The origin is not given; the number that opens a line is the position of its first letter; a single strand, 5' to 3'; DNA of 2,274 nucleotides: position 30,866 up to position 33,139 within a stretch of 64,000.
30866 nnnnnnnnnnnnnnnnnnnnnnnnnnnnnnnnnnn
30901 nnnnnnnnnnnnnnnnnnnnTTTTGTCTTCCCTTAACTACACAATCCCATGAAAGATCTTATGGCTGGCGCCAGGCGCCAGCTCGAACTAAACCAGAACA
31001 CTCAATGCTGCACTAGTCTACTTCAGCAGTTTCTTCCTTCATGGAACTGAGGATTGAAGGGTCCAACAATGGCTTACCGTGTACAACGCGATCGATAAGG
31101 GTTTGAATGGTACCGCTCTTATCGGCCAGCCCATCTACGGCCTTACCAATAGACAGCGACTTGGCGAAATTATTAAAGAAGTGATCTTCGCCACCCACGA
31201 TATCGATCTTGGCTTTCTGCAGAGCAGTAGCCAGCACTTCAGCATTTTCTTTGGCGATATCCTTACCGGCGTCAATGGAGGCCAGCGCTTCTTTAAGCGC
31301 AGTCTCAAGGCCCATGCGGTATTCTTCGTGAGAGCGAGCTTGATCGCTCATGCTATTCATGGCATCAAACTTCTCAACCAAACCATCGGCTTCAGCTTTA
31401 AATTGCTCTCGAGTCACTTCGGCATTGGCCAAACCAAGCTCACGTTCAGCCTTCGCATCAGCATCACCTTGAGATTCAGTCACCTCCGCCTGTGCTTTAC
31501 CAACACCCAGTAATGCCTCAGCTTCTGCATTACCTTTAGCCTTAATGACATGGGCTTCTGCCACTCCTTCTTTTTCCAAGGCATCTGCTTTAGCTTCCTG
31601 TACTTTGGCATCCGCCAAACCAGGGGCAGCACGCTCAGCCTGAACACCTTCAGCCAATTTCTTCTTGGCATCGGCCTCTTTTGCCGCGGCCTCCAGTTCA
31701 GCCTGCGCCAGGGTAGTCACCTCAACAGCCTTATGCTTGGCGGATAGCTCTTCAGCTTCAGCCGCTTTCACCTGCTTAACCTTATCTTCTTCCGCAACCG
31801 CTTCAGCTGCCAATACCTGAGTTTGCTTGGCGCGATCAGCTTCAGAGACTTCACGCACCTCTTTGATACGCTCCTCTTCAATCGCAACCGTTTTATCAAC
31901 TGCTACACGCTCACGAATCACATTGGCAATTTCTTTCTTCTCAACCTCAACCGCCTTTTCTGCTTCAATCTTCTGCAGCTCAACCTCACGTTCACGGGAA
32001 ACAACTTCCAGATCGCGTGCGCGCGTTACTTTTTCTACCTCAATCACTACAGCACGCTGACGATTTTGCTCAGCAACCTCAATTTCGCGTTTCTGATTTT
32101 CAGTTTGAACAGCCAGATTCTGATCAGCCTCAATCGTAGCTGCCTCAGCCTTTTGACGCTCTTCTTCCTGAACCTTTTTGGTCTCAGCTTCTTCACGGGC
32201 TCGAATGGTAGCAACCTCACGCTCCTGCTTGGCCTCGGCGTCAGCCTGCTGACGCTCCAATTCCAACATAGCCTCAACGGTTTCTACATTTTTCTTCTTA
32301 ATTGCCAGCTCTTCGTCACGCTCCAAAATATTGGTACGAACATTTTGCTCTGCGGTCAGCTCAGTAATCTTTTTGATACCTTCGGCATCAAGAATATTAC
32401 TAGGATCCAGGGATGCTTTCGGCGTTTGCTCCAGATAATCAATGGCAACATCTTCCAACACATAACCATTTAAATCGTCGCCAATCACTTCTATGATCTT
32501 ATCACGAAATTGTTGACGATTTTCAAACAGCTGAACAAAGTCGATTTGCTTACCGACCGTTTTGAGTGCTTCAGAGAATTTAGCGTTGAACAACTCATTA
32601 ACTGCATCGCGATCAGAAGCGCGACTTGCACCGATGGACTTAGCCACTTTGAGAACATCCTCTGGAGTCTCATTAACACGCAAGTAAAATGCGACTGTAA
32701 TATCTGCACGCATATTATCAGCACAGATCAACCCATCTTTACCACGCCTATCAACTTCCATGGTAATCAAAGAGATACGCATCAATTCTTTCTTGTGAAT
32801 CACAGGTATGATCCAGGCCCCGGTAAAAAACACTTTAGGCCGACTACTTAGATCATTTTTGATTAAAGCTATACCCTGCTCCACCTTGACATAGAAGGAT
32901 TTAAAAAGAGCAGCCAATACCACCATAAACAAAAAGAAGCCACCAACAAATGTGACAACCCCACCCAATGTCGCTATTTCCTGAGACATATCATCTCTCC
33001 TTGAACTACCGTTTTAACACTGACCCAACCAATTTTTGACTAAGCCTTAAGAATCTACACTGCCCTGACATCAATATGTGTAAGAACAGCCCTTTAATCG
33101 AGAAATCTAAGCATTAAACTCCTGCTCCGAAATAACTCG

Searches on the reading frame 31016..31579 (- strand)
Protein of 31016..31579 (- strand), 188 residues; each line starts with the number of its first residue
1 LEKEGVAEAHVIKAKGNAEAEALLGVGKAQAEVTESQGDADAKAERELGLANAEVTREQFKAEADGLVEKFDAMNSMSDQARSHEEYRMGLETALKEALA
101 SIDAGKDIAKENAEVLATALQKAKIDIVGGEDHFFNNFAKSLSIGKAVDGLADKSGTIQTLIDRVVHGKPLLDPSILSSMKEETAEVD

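Call 45: search_protein_families(library=pfam, proteins=[window:31016-31579:-], max_evalue=1)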
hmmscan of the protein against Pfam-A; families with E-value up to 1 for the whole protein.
seq(188 aa): 4 families
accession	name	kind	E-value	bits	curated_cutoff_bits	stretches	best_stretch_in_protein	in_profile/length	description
PF16763.10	Spidroin_N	-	0.005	17.3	27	1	72-138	42-111/125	Major ampullate spidroin 1, spider silk protein 1, N-term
PF15975.10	Flot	-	0.0085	16.6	27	1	40-85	2-45/124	Flotillin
PF11519.13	DUF3222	-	0.13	12.7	25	1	107-140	3-36/75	Protein of unknown function (DUF3222)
PF18799.6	LPD5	-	0.57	10.9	27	0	49-91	86-128/144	Large polyvalent protein-associated domain 5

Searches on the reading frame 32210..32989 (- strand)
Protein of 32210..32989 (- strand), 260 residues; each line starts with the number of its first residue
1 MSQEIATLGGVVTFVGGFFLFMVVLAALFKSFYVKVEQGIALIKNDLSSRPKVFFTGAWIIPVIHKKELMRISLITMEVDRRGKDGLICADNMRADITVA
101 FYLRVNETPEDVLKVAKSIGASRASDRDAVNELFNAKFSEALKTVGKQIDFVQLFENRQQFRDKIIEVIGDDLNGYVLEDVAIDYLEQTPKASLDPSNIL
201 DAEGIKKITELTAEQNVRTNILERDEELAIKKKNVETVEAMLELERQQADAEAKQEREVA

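Call 45: search_protein_families(library=pfam, proteins=[window:32210-32989:-], max_evalue=1)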
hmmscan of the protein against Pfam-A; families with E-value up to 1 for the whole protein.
seq(260 aa): 2 families
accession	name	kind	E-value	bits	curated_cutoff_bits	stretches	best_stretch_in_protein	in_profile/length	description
PF01145.31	Band_7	-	6.4e-08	33.3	23.6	1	56-183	23-142/176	SPFH domain / Band 7 family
PF25710.1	CrAss_Ring_3_4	-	0.016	14.9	27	1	160-237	152-226/230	Phage tail ring protein 3/4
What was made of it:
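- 31013..32989 (-): Flotillin / SPFH protein (658 aa, N-terminal TM, Band_7 domain, long E/A-rich coiled coil): the conserved partner gene. Band_7 E 6.4e-8 when the N-terminal 260 aa are scanned alone (call 45).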
